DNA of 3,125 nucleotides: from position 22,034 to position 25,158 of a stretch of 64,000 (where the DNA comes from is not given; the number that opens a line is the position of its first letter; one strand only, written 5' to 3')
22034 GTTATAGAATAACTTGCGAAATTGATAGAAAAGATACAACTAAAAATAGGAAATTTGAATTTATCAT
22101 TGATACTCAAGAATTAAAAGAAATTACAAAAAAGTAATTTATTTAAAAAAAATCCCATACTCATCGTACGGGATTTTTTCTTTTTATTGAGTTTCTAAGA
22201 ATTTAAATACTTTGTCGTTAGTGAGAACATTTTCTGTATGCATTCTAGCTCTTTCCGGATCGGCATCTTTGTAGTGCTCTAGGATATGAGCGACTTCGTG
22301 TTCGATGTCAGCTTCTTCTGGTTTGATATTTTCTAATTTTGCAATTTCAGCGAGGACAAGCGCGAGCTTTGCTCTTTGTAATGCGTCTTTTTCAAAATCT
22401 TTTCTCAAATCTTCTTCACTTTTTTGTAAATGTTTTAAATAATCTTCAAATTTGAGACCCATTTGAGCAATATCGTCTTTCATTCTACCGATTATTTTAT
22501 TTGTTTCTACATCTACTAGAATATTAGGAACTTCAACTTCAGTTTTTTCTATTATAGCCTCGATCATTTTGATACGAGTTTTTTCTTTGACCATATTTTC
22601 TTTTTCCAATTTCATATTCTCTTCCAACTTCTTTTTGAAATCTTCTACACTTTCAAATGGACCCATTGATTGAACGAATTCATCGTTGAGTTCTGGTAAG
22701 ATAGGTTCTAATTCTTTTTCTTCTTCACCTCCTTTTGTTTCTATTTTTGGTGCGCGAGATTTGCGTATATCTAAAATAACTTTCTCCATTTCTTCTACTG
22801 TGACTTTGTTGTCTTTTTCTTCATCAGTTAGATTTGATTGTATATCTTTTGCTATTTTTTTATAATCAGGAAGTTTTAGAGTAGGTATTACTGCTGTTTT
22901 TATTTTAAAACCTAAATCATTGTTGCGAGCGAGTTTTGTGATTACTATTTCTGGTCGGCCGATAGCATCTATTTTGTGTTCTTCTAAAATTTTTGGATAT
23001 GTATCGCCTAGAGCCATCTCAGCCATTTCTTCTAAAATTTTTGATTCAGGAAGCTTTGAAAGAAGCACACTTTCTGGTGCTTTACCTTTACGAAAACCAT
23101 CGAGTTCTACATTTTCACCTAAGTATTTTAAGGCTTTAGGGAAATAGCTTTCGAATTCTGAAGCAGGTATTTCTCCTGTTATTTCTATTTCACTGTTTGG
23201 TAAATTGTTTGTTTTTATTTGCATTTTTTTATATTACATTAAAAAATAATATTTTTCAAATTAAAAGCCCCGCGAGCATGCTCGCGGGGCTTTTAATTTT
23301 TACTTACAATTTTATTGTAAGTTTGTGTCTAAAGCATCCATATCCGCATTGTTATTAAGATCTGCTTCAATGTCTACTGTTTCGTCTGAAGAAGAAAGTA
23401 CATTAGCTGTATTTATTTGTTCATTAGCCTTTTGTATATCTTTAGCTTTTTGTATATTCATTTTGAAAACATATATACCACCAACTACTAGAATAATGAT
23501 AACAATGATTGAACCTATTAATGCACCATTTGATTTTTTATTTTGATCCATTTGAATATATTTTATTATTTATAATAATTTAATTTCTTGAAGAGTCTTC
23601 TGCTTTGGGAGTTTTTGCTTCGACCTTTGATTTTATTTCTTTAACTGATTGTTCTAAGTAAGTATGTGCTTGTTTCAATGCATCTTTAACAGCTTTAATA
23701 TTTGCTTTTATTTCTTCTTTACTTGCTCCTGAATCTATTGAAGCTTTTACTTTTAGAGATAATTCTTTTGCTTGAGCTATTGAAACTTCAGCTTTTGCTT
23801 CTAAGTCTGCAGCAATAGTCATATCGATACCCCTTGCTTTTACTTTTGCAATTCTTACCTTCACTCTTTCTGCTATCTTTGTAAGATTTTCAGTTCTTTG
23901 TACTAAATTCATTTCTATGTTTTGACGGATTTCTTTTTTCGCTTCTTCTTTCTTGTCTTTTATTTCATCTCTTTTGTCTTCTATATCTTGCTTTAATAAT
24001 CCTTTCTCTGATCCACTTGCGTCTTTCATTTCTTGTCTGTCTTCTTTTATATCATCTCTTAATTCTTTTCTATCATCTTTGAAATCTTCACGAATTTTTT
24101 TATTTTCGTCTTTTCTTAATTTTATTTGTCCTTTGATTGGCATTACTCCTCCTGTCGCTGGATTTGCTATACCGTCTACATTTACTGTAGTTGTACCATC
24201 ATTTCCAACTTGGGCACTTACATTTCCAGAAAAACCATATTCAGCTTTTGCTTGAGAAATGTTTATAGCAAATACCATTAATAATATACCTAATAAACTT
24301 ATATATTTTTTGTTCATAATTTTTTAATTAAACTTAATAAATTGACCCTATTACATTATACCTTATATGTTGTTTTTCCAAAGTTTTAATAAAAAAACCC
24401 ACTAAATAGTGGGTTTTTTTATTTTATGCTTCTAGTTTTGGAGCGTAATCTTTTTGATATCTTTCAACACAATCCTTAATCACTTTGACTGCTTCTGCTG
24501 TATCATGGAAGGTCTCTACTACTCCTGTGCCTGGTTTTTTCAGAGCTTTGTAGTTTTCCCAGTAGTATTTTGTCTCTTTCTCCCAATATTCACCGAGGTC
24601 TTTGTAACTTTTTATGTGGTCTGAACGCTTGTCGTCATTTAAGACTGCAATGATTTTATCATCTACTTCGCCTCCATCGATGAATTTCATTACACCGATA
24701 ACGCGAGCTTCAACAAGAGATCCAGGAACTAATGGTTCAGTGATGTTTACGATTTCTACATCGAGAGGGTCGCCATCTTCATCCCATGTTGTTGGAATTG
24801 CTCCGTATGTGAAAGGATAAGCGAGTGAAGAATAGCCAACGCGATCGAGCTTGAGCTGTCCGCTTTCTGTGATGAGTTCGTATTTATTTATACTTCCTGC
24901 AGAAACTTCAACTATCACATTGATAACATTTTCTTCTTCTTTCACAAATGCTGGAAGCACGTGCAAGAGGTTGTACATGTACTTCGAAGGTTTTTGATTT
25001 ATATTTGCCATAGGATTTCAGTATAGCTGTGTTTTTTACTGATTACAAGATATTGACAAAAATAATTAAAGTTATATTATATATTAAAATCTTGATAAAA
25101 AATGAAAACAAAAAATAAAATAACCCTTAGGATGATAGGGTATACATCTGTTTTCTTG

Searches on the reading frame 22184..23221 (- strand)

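Call 42: search_protein_families(library=pfam, proteins=[window:22184-23221:-], max_evalue=0.001)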
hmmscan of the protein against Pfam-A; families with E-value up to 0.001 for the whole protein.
window:22184-23221:- (345 aa): 2 families
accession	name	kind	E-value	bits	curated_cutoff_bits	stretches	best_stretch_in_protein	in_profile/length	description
PF05697.18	Trigger_N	-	1.3e-28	100.5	22.2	1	1-140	2-141/144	Bacterial trigger factor protein (TF)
PF05698.19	Trigger_C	-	1.2e-26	94.1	22.7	1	191-324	1-133/162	Bacterial trigger factor protein (TF) C-terminus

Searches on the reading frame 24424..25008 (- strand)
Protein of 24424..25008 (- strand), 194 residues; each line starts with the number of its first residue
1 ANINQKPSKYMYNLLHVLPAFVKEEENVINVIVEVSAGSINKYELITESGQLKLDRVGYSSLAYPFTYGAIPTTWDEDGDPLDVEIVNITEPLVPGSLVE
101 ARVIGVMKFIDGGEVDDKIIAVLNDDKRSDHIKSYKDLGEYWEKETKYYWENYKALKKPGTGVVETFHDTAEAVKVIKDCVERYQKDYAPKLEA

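Call 42: search_protein_families(library=pfam, proteins=[window:24424-25008:-], max_evalue=0.001)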
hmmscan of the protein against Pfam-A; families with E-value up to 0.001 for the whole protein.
window:24424-25008:- (194 aa): 1 family
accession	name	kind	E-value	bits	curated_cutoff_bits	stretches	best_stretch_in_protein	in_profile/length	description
PF00719.24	Pyrophosphatase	-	2.7e-48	164.1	23.5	1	31-185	1-153/153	Inorganic pyrophosphatase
